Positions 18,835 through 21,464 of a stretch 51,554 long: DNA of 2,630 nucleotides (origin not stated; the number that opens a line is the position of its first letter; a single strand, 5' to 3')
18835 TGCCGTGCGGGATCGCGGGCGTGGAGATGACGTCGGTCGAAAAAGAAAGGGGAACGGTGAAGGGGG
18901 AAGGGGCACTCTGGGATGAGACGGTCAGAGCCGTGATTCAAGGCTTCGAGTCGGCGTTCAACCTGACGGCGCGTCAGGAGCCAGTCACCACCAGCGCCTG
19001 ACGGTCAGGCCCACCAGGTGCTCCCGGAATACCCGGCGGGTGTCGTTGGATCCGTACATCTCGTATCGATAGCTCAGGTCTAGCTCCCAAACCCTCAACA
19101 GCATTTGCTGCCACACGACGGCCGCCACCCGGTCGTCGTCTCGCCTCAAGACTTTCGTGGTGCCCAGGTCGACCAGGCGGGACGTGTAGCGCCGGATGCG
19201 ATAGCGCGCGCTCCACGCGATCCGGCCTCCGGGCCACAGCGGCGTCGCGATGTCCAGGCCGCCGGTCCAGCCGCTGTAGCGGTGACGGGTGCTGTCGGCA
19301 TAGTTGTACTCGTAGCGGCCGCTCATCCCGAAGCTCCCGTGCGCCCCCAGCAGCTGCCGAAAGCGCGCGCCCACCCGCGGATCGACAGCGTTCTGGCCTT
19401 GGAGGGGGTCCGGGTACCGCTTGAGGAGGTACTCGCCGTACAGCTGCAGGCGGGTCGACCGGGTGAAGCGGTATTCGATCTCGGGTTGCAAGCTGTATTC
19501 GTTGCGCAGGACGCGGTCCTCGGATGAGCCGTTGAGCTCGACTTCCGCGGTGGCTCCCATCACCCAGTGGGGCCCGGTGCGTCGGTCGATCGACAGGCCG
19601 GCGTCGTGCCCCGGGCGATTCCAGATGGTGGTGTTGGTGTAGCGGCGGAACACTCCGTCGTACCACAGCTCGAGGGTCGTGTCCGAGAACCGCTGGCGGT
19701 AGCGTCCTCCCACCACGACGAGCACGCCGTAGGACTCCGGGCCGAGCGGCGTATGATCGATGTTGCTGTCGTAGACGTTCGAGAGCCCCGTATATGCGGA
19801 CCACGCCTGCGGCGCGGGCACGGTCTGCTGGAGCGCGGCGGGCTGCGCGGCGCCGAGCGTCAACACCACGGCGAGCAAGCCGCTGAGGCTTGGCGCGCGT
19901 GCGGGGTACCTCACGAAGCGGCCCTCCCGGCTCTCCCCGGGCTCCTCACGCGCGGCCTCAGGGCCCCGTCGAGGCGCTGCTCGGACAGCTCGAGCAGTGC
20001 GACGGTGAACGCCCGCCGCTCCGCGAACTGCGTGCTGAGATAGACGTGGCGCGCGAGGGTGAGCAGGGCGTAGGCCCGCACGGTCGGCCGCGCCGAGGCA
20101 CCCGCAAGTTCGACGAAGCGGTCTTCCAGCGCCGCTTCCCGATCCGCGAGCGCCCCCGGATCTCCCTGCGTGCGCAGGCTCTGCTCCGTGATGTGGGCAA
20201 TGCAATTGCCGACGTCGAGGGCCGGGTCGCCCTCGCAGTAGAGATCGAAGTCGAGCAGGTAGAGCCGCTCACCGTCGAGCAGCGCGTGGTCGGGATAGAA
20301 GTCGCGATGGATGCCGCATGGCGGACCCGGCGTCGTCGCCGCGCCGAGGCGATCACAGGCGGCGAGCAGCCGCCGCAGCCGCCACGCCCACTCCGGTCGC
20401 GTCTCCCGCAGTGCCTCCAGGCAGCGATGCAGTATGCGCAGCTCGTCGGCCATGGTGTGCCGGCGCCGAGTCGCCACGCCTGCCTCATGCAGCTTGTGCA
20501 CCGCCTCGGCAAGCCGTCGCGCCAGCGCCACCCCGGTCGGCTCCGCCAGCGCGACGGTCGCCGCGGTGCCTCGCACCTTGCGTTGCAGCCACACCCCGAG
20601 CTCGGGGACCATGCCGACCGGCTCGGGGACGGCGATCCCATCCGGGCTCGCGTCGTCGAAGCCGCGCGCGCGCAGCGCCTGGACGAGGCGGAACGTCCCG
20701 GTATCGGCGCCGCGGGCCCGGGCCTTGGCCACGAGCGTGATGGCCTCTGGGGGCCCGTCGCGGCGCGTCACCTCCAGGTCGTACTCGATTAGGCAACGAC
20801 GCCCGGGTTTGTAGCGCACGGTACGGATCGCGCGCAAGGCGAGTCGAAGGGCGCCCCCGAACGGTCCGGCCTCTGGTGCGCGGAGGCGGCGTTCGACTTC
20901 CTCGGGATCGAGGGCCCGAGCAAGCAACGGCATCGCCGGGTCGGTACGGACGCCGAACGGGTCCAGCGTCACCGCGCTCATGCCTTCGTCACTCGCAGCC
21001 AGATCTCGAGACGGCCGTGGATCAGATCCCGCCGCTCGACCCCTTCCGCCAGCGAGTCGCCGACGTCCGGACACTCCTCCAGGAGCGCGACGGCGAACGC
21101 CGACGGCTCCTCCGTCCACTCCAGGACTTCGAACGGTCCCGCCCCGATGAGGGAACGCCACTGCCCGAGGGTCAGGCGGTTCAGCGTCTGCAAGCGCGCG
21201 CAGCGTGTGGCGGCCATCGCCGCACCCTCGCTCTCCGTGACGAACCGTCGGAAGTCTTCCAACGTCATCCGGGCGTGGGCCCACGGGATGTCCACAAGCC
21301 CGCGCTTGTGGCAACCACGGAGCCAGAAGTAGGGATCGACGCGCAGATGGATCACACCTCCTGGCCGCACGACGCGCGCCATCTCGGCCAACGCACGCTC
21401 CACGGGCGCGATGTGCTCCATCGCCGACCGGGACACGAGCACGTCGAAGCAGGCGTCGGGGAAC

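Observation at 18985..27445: Self-contained seven-gene glycoconjugate make-decorate-export module built from non-canonical parts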

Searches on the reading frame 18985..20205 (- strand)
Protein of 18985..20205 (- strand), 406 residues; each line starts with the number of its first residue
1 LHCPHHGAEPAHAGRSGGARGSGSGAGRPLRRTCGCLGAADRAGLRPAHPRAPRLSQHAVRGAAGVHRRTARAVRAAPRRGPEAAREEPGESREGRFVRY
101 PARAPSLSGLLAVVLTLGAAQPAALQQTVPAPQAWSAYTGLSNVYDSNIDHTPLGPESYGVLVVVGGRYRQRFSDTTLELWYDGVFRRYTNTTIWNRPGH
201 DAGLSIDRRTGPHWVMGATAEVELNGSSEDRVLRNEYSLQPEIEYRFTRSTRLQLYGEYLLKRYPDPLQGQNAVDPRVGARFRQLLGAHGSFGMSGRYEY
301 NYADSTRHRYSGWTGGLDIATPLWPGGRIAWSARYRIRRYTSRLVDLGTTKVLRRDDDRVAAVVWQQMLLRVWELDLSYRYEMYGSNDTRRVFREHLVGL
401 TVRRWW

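Call 3: search_protein_families(library=pfam, proteins=[window:18985-20205:-], max_evalue=0.01)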
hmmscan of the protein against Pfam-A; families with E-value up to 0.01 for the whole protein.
window:18985-20205:- (406 aa): 0 families

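Call 4: search_protein_families(library=ncbifam, proteins=[window:18985-20205:-], max_evalue=0.01)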
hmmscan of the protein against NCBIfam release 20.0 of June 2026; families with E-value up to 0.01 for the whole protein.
window:18985-20205:- (406 aa): 0 families

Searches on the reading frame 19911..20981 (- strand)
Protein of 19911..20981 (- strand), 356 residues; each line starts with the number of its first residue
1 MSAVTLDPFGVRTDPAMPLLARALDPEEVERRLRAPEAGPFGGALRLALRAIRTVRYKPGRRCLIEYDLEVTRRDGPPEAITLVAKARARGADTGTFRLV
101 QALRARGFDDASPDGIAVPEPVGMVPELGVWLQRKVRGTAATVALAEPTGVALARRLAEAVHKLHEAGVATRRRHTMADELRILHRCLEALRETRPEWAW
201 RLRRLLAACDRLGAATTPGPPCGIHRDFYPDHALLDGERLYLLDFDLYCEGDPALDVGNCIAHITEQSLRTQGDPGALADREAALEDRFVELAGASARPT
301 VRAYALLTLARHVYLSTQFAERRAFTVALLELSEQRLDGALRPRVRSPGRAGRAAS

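Call 11: search_solved_structures(query=window:19911-20981:-, max_evalue=1)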
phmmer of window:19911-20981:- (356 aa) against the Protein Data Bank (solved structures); distinct sequences matched with E-value up to 1: 2.
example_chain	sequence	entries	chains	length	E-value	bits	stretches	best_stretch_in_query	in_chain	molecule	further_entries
3dxq_A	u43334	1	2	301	0.0019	21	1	98-260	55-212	choline/ethanolamine kinase family protein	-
7s3l_A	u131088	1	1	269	0.51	13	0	225-267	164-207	Aminoglycoside phosphotransferase family protein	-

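Call 40: search_solved_structures(query=A4, max_evalue=1)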
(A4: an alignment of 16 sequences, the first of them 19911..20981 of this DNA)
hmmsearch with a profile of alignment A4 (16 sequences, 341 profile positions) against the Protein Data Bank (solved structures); distinct sequences matched with E-value up to 1: 8.
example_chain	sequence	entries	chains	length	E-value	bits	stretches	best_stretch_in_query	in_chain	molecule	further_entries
7s3l_A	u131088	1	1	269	0.0001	24.5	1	92-264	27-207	Aminoglycoside phosphotransferase family protein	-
4aw7_A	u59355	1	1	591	0.31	13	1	50-144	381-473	GH86A BETA-PORPHYRANASE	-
7uyr_A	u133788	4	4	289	0.65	12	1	187-240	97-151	Non-receptor tyrosine-protein kinase TYK2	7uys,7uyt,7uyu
4py1_A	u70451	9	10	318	0.73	11.8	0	187-240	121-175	Non-receptor tyrosine-protein kinase TYK2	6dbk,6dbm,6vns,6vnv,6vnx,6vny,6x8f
4gvj_A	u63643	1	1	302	0.74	11.8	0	187-240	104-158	Non-receptor tyrosine-protein kinase TYK2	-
3lxn_A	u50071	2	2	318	0.82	11.6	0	187-240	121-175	Non-receptor tyrosine-protein kinase TYK2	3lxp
8zic_A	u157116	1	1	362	0.87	11.6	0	235-317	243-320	4-hydroxytryptamine kinase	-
9eto_A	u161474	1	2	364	0.88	11.5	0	235-317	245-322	4-hydroxytryptamine kinase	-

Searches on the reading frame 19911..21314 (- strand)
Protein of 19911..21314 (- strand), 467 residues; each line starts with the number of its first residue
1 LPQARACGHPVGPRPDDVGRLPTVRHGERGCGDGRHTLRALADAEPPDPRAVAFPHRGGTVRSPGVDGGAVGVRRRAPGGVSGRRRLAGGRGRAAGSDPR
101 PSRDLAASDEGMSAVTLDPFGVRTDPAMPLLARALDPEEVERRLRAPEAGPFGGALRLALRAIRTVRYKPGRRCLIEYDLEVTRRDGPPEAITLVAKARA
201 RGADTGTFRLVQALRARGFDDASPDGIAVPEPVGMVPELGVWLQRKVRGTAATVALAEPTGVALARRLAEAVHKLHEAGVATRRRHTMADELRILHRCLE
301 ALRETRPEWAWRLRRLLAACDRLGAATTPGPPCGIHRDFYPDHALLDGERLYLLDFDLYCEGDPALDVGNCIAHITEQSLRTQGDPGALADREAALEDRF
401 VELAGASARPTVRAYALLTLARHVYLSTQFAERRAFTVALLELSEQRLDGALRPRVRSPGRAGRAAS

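Call 3: search_protein_families(library=pfam, proteins=[window:19911-21314:-], max_evalue=0.01)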
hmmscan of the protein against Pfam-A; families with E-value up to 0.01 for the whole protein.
window:19911-21314:- (467 aa): 1 family
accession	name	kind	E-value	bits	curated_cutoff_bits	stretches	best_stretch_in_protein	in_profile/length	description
PF01636.29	APH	-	3.2e-17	63.5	23.2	1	211-395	44-228/239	Phosphotransferase enzyme family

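Call 4: search_protein_families(library=ncbifam, proteins=[window:19911-21314:-], max_evalue=0.01)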
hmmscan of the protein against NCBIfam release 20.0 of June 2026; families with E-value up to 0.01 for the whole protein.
window:19911-21314:- (467 aa): 2 families
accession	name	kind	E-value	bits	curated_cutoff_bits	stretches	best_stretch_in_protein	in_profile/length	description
NF038156.1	lant_syn_V_LxmK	equivalog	1.7e-08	33.9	315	1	212-378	59-237/347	class V lanthionine synthetase subunit LxmK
NF003558.0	PRK05231.1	equivalog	3e-05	23.1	271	1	260-373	112-229/322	homoserine kinase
